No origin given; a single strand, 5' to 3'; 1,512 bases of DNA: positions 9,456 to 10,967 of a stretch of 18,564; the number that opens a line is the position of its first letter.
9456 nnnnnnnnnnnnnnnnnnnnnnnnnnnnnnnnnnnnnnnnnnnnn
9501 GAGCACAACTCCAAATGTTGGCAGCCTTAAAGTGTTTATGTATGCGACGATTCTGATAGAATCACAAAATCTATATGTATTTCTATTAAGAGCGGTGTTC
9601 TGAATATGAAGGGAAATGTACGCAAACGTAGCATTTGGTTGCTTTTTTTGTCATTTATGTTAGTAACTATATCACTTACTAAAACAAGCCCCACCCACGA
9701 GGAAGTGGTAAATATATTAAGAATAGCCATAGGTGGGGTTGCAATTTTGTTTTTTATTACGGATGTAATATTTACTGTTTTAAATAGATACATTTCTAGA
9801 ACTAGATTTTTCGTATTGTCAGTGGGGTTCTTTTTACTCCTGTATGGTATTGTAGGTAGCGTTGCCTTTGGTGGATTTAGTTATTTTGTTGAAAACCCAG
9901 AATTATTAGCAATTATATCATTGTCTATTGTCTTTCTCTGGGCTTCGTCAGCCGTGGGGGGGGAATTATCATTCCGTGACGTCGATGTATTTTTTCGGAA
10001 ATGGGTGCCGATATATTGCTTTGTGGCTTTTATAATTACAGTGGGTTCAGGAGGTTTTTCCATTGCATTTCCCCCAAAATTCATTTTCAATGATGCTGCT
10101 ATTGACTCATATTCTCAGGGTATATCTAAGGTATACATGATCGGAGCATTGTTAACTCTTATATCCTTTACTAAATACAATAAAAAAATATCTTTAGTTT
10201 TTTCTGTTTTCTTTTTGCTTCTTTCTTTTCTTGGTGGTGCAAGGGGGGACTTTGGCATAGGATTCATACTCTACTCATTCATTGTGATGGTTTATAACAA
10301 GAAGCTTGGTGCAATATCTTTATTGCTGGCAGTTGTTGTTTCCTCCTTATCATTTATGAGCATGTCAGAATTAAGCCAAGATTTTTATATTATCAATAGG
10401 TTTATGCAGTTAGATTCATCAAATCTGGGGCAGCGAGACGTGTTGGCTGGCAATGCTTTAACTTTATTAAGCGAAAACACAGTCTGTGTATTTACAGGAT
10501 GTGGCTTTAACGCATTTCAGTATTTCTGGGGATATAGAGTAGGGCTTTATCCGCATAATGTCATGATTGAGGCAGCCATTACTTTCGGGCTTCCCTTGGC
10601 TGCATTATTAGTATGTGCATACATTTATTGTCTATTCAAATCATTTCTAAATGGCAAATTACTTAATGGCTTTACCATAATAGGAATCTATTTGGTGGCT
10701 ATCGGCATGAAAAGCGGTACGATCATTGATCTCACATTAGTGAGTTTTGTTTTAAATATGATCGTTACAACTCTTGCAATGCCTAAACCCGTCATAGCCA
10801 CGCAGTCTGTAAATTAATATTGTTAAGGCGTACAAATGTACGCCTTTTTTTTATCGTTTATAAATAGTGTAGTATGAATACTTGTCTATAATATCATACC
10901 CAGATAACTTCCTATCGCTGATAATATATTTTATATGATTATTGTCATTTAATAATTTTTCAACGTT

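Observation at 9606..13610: Two different O-antigen modification systems side by side next to the tailspike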

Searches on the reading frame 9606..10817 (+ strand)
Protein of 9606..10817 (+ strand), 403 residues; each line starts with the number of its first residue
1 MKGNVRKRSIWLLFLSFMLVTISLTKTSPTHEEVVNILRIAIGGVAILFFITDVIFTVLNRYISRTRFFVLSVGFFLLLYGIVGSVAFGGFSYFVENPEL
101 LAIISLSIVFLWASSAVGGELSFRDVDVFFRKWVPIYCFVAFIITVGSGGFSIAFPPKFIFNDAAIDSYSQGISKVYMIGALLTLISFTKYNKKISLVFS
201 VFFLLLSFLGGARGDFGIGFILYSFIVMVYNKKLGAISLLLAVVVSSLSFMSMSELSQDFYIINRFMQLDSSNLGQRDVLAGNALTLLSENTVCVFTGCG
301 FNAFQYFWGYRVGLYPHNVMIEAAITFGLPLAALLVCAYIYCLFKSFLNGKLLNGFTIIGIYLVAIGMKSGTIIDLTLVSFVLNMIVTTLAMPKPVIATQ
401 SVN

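Call 3: search_protein_families(library=pfam, proteins=[window:9606-10817:+], max_evalue=0.01)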
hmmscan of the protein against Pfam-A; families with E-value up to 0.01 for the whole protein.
window:9606-10817:+ (403 aa): 1 family
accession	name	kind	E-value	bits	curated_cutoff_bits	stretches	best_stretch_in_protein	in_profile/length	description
PF04932.20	Wzy_C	-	3.4e-05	24.1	31.7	1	200-335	3-148/149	O-Antigen ligase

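Call 8: search_protein_families(library=ncbifam, proteins=[window:9606-10817:+], max_evalue=0.01)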
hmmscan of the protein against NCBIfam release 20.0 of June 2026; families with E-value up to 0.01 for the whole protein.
window:9606-10817:+ (403 aa): 0 families

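Call 9: search_protein_families(library=phrogs, proteins=[window:9606-10817:+], max_evalue=0.01)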
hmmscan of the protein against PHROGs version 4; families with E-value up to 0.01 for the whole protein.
window:9606-10817:+ (403 aa): 0 families

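Call 12: find_homologous_proteins(query=window:9606-10817:+)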
Query window:9606-10817:+ (403 aa): 7 proteins with E <= 0.001 among 8000 candidates.
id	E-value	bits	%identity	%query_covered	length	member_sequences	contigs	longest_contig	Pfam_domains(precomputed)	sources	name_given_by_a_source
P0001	1.4e-250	849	100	100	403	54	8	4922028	-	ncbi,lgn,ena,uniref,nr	ncbi:hypothetical protein OFP28_01970 [Escherichia coli]|uniref:hypothetical protein n=2 Tax=Escheri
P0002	8.0e-178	610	70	100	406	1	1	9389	PF04932.21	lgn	-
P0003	4.9e-177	607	72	96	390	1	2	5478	-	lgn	-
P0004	3.9e-156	538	63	97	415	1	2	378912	PF04932.21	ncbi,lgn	-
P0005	1.1e-142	494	56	96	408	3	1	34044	PF04932.21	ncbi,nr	ncbi:MAG: hypothetical protein E7B59_13290 [Enterobacteriaceae bacterium]|nr:hypothetical protein [E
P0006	1.5e-41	161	34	80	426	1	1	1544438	-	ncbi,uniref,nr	ncbi:hypothetical protein [Aliiroseovarius subalbicans]|uniref:hypothetical protein n=1 Tax=Aliirose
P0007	2.0e-20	92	33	60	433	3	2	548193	-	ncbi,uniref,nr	ncbi:hypothetical protein [Parvibaculum sp.]|uniref:hypothetical protein n=1 Tax=Parvibaculum sp. Ta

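Call 14: find_encoding_contigs(protein=P0001, flank=10000, max_places=8)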
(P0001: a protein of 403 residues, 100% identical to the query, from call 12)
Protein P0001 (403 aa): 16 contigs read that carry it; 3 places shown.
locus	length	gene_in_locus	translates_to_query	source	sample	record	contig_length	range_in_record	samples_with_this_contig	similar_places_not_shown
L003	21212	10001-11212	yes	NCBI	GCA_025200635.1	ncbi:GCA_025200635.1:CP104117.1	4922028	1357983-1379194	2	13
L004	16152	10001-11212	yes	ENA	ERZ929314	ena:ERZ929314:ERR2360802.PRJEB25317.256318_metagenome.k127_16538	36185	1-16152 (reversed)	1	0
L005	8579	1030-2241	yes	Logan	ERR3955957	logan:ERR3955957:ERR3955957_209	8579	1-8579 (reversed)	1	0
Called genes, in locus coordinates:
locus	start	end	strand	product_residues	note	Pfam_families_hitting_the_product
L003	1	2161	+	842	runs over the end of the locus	-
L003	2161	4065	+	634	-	-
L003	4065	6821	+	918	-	-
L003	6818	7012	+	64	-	-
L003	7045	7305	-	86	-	-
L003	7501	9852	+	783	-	PF20745:TSP_Ig-like (weak), PF22442:Gp49_Pectate_lyase_like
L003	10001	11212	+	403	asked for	-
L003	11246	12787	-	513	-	-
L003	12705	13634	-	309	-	PF00535:Glycos_transf_2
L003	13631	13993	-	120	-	PF04138:GtrA_DPMS_TM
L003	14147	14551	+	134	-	PF16931:Phage_holin_8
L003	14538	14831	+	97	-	PF05449:Phage_holin_3_7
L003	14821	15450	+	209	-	PF00182:Glyco_hydro_19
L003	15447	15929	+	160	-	PF10721:DUF2514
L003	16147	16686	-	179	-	PF17358:DUF5384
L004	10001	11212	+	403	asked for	-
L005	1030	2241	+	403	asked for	-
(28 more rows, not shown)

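Call 22: find_encoding_contigs(protein=P0002, flank=8000, max_places=3)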
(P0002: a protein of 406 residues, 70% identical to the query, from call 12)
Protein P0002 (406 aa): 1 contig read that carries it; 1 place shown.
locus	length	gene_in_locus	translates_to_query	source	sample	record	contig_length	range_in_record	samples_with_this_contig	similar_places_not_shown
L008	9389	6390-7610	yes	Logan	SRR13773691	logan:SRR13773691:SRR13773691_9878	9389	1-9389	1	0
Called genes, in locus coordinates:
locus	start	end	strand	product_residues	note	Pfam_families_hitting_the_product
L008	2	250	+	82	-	?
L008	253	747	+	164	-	-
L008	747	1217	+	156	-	-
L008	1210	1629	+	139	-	-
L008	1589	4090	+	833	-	-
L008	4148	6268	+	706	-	PF18668:Tail_spike_N, PF22442:Gp49_Pectate_lyase_like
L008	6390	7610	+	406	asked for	PF04932:Wzy_C (weak)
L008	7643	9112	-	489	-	-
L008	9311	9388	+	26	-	?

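Call 23: find_encoding_contigs(protein=P0004, flank=8000, max_places=3)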
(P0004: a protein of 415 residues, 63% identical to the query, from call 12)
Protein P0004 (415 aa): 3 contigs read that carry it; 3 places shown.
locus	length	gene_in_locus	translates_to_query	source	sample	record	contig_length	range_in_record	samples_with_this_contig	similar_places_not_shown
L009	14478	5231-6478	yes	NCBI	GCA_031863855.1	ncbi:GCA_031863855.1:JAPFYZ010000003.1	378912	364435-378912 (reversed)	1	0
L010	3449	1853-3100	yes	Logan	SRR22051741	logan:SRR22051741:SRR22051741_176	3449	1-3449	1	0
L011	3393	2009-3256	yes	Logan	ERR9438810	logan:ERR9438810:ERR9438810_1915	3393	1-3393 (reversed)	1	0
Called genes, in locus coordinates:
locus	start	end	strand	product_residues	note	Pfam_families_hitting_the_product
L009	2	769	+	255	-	?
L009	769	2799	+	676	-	PF26808:Phage_P22_gp16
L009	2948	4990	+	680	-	PF09008:Head_binding, PF22442:Gp49_Pectate_lyase_like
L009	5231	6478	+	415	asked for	PF04932:Wzy_C (weak)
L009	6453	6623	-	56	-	PF06440:DNA_pol3_theta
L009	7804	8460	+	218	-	PF24199:DUF7424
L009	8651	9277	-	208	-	PF04229:GrpB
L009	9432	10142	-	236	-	-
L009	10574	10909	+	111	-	PF12840:HTH_20 (weak), PF01022:HTH_5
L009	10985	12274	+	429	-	PF02040:ArsB, PF03600:CitMHS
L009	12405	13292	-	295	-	PF02567:PhzC-PhzF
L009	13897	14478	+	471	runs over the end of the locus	PF07992:Pyr_redox_2 (faint), PF00070:Pyr_redox (faint), PF00890:FAD_binding_2 (weak), PF01266:DAO, PF03486:HI0933_like (faint), PF12831:FAD_oxidored, PF13450:NAD_binding_8 (weak), PF13738:Pyr_redox_3 (faint)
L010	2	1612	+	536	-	?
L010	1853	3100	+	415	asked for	PF04932:Wzy_C (weak)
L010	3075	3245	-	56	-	PF06440:DNA_pol3_theta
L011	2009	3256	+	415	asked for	PF04932:Wzy_C (weak)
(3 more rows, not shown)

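Call 24: find_encoding_contigs(protein=P0005, flank=8000, max_places=3)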
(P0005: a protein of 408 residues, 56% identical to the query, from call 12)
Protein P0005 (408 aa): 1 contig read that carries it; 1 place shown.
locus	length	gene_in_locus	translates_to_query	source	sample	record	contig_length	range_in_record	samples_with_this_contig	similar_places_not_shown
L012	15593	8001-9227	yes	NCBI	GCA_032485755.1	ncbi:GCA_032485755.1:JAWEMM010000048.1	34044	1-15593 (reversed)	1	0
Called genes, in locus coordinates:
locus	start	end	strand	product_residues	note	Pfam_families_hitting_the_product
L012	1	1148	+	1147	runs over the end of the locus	PF20155:TMP_3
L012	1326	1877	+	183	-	PF09669:Phage_pRha, PF10549:ORF11CD3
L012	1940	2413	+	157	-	-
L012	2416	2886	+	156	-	-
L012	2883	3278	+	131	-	PF00877:NLPC_P60 (faint)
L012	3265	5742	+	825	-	-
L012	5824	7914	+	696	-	PF20745:TSP_Ig-like, PF22442:Gp49_Pectate_lyase_like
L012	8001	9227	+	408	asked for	PF04932:Wzy_C (weak)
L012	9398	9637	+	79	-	-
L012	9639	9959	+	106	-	-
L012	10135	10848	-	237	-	PF00106:adh_short, PF23441:SDR (faint), PF01370:Epimerase (weak), PF13561:adh_short_C2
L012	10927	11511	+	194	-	PF00440:TetR_N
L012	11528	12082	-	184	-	PF13302:Acetyltransf_3, PF00583:Acetyltransf_1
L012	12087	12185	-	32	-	PF28021:YoaK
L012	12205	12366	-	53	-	-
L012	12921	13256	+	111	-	-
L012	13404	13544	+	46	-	-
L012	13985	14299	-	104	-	PF02302:PTS_IIB (weak)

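Call 27: search_solved_structures(query=A1, max_evalue=10, show_alignments=2)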
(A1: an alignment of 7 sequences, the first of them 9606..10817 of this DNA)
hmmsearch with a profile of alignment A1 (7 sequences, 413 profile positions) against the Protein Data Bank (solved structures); distinct sequences matched with E-value up to 10: 1.
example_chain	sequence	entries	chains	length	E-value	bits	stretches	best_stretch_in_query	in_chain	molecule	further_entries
6z16_G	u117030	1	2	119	0.18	14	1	43-125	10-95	Multisubunit Na+/H+ antiporter, G subunit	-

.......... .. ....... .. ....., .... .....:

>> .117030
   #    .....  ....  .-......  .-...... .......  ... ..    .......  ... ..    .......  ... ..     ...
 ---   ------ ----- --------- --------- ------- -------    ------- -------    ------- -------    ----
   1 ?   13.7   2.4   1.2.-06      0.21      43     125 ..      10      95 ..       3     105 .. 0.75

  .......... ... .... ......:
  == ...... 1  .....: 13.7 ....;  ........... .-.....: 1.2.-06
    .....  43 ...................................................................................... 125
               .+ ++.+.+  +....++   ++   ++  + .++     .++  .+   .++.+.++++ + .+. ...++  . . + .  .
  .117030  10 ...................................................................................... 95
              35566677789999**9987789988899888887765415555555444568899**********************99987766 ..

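Call 29: search_protein_families(library=pfam, alignment_id=A1, max_evalue=1)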
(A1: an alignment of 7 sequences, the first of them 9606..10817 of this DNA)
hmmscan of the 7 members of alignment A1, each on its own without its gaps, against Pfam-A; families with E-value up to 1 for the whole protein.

A. member 1, window:9606-10817:+ (403 aa): 1 family
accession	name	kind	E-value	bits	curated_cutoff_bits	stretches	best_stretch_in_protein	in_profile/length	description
PF04932.20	Wzy_C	-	3.4e-05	24.1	31.7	1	200-335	3-148/149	O-Antigen ligase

B. families by the number of members that match (of 7 scanned): 1 family
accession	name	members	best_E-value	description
PF04932.20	Wzy_C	5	8.8e-07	O-Antigen ligase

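Call 35: predict_structure(alignment_id=A1)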
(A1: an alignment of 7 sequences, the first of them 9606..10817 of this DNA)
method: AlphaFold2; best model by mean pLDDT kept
length: 403 residues; sequences in the alignment: 7
mean_pLDDT: 78.9   pTM: 0.81
mean pLDDT of the five models: 78.9, 76.0, 75.6, 75.3, 73.8
residues with pLDDT >= 90: 80; 70-90: 241; 50-70: 46; < 50: 36
segments of 3 or more residues with pLDDT < 50: 1-3, 251-253, 255-258, 260-274, 394-403
pLDDT, mean of each block of 10 residues (from residue 1): 73 91 79 87 92 87 85 89 85 78 85 88 90 94 88 77 58 85 94 93 89 77 90 88 70 48 48 57 83 85 79 64 83 86 83 83 75 59 81 44 34
secondary structure, 60 per line:
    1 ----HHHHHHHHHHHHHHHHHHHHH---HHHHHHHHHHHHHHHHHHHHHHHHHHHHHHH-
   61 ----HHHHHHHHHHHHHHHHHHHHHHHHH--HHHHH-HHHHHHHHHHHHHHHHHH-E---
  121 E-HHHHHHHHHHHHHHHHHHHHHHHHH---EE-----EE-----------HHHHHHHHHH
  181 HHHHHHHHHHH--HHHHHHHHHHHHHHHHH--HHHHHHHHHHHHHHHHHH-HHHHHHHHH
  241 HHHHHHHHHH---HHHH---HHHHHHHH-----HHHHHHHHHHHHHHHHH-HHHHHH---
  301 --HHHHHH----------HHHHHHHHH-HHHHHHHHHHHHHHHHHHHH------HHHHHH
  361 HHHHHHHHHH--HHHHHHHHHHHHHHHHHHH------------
elements in order: H5-25 H29-59 H65-89 H92-96 H98-115 H123-147 H171-191 H194-210 H213-230 H232-250 H254-257 H261-268 H274-290 H292-297 H303-308 H319-327 H329-348 H355-370 H373-391

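Call 37: fold_search(model_id=the predicted structure, library=pdb)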
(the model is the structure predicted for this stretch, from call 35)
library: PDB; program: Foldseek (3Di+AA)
matches with E <= 10: 39; with E <= 0.001: 0
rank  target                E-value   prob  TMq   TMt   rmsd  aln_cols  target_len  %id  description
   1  7oy2_C                8.3e-01  0.08  0.15  0.14  23.7       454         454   12  High resolution structure of cytochrome bd-II oxidase from E. coli (released 2021-12-15)
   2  6gwh                  2.6e+00  0.03  0.13  0.13  23.7       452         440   12  Outward-facing conformation of a multidrug resistance MATE family transporter of the MOP superfamily. (released 2019-06-05)
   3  3k7x                  2.8e+00  0.15  0.23  0.25  13.6       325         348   13  Crystal structure of the Lin0763 protein from Listeria innocua. Northeast Structural Genomics Consortium Target LkR23. (released 2009-10-27)
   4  9azl_A                3.0e+00  0.03  0.11  0.07  28.6       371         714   11  Cryo-EM structure of the ABC transporter PCAT1 bound with MgADP class1 (released 2024-10-30)
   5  9bd6_A                3.4e+00  0.03  0.12  0.09  27.5       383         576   14  PaMsbA in an occluded, outward conformation (released 2025-09-03)
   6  9n9j_I                3.7e+00  0.06  0.18  0.12  17.5       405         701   15  Structure of a GRP94 folding intermediate engaged with a CCDC134- and FKBP11-bound secretory translocon (released 2025-11-19)
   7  8vp9_B                4.0e+00  0.02  0.11  0.08  29.0       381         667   13  Cryo-EM structure of the cysteine-free ABC transporter PCAT1 bound with ADP and Substrate (released 2024-10-30)
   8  6ftg_5                4.5e+00  0.08  0.22  0.16  18.8       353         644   14  Subtomogram average of OST-containing ribosome-translocon complexes from canine rough microsomal membranes (released 2018-03-21)
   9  8tgn_A                4.9e+00  0.01  0.10  0.11  22.7       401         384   14  VMAT1 dimer with serotonin and reserpine (released 2024-03-20)
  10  6a2j                  5.1e+00  0.09  0.19  0.24  15.7       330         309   10  Crystal structure of heme A synthase from Bacillus subtilis (released 2018-11-21)
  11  6rcv_A                5.1e+00  0.02  0.09  0.11  21.9       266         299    9  PfRH5 bound to monoclonal antibodies R5.011 and R5.016 (released 2019-06-26)
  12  8dck_B                5.1e+00  0.02  0.11  0.09  27.8       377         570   13  Structure of hemolysin A secretion system HlyB/D complex, ATP-bound (released 2022-09-14)
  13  6lm1_A                5.6e+00  0.06  0.17  0.25  17.2       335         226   12  The crystal structure of cyanorhodopsin (CyR) N4075R from cyanobacteria Tolypothrix sp. NIES-4075 (released 2020-10-21)
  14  7wiw_A                5.6e+00  0.05  0.16  0.13  25.8       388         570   10  Cryo-EM structure of Mycobacterium tuberculosis irtAB complexed with ATP in an occluded conformation (released 2023-01-25)
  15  8vp9_A                5.8e+00  0.02  0.12  0.09  25.6       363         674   12  Cryo-EM structure of the cysteine-free ABC transporter PCAT1 bound with ADP and Substrate (released 2024-10-30)
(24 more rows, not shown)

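Call 38: search_dna_similar(query=window:9606-10817:+, collection=phages, mode=protein, max_evalue=0.001, max_rows=30)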
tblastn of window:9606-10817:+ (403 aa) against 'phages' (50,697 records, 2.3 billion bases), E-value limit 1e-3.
Records with a match: 1; places in all: 1; records where one place covers at least 80% of the query: 1.
Best place of each record, by identity: 60-80% 1.
By first word of the organism name: Proteus 1.
By host as written in the record: Proteus mirabilis BPM-3 1.
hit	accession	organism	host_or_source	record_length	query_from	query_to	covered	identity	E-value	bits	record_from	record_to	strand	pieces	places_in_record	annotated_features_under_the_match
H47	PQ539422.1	Proteus phage vB_BPM-V3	Proteus mirabilis BPM-3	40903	1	390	97%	63.3%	3e-143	456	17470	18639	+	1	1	hypothetical protein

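Call 40: get_annotated_region(hit=H47, flank=7000)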
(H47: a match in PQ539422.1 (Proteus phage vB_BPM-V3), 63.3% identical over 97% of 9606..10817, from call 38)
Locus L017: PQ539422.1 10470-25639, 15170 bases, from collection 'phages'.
description: Proteus phage vB_BPM-V3, complete genome.
organism: Proteus phage vB_BPM-V3 (NCBI taxid 3377755)
taxonomy: Viruses
host: Proteus mirabilis BPM-3; source: sewage; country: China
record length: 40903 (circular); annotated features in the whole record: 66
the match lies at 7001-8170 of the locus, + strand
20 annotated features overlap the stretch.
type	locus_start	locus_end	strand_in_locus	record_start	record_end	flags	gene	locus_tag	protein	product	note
CDS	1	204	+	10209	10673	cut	-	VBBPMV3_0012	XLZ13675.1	hypothetical protein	-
CDS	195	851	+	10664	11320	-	-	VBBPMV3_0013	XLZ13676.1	DNA transfer protein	-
CDS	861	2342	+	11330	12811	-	-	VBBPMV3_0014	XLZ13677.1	hypothetical protein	-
CDS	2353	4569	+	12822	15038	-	-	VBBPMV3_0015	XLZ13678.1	hypothetical protein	-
CDS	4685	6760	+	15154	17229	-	-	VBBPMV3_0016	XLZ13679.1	hypothetical protein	-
CDS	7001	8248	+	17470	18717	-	-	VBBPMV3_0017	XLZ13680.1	hypothetical protein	-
CDS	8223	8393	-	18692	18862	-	-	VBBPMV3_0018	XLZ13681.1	DNA polymerase III theta subunit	-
CDS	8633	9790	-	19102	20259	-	-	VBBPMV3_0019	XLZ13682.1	integrase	-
CDS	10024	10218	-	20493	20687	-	-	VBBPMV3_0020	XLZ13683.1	hypothetical protein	-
CDS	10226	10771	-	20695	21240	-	-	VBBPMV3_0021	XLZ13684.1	DNA N-6-adenine methyltransferase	-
CDS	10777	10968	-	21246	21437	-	-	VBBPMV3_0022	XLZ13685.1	hypothetical protein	-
CDS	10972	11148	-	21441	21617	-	-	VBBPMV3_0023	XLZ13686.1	hypothetical protein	-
CDS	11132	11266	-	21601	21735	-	-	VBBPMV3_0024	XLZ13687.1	hypothetical protein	-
CDS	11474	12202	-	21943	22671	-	-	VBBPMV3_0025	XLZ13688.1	hypothetical protein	-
CDS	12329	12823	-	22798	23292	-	-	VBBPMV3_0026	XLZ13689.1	hypothetical protein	-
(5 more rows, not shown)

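Call 63: fold_search(model_id=the predicted structure, library=viral)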
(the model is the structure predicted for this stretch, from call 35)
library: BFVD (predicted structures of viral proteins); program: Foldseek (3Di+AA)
matches with E <= 10: 17; with E <= 0.001: 0
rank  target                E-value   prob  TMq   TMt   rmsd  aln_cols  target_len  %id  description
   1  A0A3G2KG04            1.4e-02  1.00  0.48  0.45   8.2       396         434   14  Uncharacterized protein [Arthrobacter phage Faja]
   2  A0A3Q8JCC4            1.0e+00  0.05  0.11  0.12  24.4       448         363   13  BMFR2 [Vombatid gammaherpesvirus 1]
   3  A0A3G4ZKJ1            1.8e+00  0.03  0.13  0.12  24.1       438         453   12  MFS transporter [Terrestrivirus sp.]
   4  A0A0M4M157            3.4e+00  0.02  0.12  0.13  22.6       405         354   12  ORF58 [Felid gammaherpesvirus 1]
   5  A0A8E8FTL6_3          3.5e+00  0.03  0.14  0.07  22.1       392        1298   14  Polyprotein [Bemisia tabaci pesti-like virus 1]
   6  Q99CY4                3.7e+00  0.03  0.15  0.16  20.6       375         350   11  Uncharacterized protein [Bovine herpesvirus 4 (strain DN-599)]
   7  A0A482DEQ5            3.7e+00  0.02  0.11  0.12  23.4       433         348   12  BMRF2 protein [Epstein-Barr virus (strain GD1)]
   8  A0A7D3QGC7            4.1e+00  0.02  0.11  0.09  23.6       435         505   11  (no name in the UniProt tables at hand)
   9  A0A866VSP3            4.7e+00  0.06  0.15  0.16  21.9       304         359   12  G protein-coupled receptor-4B [Elephant endotheliotropic herpesvirus 3A]
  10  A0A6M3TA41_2          5.5e+00  0.04  0.12  0.04  21.2       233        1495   12  Uncharacterized protein [Microbacterium phage Truong]
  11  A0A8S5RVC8            5.8e+00  0.01  0.11  0.11  22.7       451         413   10  Preprotein translocase, SecY subunit [Siphoviridae sp. ctHip2]
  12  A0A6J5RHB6            6.0e+00  0.04  0.16  0.21  20.4       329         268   10  SpoIVFB Zn-dependent proteases [uncultured Caudovirales phage]
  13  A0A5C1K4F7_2          7.1e+00  0.03  0.13  0.07  22.9       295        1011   11  (no name in the UniProt tables at hand)
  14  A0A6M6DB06            7.1e+00  0.02  0.12  0.14  18.2       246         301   16  (no name in the UniProt tables at hand)
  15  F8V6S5                7.1e+00  0.01  0.08  0.11  27.6       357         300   11  ABC transporter ATP-binding domain protein [Acanthamoeba polyphaga mimivirus]
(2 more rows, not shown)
